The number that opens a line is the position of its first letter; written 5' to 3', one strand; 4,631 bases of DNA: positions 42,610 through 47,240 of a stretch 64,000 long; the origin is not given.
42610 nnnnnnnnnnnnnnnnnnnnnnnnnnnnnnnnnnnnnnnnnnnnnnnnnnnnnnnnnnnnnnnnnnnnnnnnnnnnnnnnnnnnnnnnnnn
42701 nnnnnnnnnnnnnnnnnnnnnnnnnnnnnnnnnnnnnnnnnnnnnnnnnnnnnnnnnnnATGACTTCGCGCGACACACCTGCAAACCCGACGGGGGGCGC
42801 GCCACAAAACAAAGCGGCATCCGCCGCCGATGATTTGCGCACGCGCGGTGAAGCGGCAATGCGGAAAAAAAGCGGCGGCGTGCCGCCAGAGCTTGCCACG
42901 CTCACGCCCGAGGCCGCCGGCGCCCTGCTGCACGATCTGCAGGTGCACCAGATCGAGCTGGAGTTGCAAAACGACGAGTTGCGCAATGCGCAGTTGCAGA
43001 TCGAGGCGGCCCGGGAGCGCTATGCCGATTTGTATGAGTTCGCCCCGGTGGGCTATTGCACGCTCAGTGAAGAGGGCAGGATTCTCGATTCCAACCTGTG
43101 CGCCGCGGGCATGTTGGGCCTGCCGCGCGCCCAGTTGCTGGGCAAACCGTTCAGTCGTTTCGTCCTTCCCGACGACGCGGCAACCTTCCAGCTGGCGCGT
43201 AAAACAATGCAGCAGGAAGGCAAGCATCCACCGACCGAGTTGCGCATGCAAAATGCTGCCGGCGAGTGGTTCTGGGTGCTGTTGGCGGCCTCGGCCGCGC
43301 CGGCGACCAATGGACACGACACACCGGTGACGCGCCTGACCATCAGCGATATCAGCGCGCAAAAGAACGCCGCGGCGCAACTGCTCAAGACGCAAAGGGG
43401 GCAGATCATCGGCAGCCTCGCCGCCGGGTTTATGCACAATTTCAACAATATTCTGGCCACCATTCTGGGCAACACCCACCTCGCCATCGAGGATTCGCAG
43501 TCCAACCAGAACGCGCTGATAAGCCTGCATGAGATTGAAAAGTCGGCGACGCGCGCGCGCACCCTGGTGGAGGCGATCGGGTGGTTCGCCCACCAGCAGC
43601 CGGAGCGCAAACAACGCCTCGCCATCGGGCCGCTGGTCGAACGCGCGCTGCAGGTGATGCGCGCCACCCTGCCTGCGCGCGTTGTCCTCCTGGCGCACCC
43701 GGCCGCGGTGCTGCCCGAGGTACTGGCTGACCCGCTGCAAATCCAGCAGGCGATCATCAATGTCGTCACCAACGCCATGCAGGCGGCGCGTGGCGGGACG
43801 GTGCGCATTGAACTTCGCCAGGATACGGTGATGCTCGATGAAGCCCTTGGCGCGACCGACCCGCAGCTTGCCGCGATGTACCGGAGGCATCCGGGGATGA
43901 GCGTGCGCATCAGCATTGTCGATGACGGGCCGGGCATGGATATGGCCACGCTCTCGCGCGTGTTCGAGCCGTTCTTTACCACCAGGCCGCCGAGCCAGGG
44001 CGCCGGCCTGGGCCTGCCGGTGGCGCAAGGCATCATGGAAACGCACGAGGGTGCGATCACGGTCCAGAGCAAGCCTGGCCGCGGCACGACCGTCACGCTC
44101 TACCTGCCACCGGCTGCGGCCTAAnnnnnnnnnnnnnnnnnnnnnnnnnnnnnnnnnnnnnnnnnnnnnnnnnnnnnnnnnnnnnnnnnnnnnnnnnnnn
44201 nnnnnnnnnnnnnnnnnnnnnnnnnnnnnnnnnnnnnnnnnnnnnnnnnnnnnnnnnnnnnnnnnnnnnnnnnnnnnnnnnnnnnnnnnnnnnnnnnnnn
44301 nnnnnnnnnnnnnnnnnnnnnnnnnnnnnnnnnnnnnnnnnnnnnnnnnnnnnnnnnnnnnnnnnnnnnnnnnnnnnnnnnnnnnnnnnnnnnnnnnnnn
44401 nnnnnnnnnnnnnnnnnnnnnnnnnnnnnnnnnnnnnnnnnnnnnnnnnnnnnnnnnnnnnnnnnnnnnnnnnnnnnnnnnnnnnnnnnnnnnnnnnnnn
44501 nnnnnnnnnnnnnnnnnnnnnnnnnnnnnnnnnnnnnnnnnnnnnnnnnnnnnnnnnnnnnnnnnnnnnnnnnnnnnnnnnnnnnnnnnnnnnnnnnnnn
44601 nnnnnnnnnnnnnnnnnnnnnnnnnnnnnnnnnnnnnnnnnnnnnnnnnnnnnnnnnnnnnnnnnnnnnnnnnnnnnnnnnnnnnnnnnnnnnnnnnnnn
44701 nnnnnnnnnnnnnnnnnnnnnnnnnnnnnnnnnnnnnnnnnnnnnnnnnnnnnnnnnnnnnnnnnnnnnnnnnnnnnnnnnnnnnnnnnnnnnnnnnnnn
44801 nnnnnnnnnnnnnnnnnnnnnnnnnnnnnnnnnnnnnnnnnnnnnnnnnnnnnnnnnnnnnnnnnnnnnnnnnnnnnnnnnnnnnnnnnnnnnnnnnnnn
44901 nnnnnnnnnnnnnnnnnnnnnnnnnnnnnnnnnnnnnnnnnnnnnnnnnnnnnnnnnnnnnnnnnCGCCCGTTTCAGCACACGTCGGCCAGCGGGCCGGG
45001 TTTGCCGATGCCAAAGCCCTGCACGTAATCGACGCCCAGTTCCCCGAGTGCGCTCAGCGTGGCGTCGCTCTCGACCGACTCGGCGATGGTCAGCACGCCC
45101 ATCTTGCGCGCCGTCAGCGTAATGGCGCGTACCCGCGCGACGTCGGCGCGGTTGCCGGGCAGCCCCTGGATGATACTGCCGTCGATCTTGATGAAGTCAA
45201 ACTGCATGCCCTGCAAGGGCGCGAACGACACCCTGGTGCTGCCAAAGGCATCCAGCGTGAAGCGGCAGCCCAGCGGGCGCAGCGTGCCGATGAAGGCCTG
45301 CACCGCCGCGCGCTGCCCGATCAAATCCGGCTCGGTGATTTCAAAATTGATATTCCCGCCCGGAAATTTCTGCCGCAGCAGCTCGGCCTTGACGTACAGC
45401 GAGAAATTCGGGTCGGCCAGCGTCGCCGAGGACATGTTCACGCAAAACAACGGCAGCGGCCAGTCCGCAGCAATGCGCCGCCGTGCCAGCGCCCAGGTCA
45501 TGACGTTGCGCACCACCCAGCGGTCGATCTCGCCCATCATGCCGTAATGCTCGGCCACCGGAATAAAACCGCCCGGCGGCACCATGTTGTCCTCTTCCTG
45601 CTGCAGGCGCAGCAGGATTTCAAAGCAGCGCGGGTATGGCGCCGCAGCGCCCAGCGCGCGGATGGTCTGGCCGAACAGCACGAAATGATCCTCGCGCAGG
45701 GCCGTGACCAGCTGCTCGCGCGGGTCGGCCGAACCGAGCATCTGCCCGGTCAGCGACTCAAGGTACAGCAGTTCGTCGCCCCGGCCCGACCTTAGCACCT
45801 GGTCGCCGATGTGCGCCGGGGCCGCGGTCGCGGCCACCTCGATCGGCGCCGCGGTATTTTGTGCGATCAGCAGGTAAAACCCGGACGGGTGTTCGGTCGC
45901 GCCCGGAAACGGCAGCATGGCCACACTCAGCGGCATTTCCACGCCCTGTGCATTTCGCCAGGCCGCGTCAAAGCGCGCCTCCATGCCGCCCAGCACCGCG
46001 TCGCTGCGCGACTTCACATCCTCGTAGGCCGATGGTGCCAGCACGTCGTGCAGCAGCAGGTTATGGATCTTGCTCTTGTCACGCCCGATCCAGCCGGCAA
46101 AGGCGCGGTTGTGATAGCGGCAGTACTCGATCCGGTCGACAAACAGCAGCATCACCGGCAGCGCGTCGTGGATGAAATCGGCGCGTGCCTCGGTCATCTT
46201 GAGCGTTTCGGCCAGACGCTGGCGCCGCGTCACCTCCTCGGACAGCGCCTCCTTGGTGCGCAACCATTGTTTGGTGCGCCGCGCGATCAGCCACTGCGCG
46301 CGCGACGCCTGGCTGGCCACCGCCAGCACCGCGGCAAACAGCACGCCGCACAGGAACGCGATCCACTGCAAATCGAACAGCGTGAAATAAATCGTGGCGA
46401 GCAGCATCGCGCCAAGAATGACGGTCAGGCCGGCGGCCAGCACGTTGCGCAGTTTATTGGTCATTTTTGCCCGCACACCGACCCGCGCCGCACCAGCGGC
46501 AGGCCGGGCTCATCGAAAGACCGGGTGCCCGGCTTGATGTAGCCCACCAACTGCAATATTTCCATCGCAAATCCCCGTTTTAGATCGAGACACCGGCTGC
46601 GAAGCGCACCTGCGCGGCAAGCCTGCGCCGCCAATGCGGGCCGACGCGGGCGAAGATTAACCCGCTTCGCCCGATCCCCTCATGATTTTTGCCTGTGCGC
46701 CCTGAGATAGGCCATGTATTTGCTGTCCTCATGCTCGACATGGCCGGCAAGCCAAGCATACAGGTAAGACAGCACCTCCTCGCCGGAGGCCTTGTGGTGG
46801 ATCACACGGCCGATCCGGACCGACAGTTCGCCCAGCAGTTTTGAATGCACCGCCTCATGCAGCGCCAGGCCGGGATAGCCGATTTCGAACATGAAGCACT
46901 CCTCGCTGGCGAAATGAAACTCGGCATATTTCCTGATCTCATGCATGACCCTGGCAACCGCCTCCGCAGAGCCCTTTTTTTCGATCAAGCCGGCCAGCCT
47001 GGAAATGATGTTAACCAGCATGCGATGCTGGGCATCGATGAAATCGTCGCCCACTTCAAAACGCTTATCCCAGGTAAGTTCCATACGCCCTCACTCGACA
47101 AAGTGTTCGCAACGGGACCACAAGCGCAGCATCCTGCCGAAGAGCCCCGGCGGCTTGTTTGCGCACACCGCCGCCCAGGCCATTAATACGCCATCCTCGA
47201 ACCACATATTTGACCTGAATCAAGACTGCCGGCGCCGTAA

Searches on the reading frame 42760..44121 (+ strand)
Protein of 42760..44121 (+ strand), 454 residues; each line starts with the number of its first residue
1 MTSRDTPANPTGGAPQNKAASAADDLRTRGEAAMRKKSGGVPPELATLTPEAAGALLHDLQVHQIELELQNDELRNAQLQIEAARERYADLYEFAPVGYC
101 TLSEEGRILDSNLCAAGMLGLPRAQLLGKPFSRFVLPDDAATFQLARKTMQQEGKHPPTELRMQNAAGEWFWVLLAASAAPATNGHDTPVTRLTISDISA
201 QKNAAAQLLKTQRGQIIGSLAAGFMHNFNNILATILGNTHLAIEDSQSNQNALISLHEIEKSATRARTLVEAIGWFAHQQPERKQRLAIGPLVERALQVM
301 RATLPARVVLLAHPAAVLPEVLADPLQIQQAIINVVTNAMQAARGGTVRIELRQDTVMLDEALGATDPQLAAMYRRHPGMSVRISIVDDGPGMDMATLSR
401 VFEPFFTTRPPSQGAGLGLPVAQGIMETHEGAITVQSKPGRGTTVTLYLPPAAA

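Call 89: search_protein_families(library=pfam, proteins=[window:42760-44121:+], max_evalue=0.0001)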
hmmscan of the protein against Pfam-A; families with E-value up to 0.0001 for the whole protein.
window:42760-44121:+ (454 aa): 4 families
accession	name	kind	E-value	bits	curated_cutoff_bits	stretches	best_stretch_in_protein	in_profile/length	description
PF02518.31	HATPase_c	-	6.6e-24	84.9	26.4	1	324-451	2-109/111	Histidine kinase-, DNA gyrase B-, and HSP90-like ATPase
PF13426.13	PAS_9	-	1.3e-12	48.3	27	1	96-199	1-102/103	PAS domain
PF00989.32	PAS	-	5.3e-07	30.1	22.6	1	87-153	2-67/113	PAS fold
PF08447.18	PAS_3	-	5e-06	27.1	25.6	1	118-185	11-80/89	PAS fold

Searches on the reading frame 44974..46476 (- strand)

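Call 89: search_protein_families(library=pfam, proteins=[window:44974-46476:-], max_evalue=0.0001)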
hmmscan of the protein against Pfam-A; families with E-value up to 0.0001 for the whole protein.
window:44974-46476:- (500 aa): 2 families
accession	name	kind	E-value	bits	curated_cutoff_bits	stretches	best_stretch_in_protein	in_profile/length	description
PF00563.25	EAL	-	1.8e-51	175.3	31.3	1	254-493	2-236/236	EAL domain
PF08448.16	PAS_4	-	1.7e-06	28.7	23.1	1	104-202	2-100/110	PAS fold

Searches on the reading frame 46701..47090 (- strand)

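Call 89: search_protein_families(library=pfam, proteins=[window:46701-47090:-], max_evalue=0.0001)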
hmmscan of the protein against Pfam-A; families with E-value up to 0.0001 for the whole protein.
window:46701-47090:- (130 aa): 1 family
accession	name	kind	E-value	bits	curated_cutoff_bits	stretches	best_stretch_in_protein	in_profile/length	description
PF01814.28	Hemerythrin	-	1.1e-13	52.2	25.3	1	14-128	2-126/127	Hemerythrin HHE cation binding domain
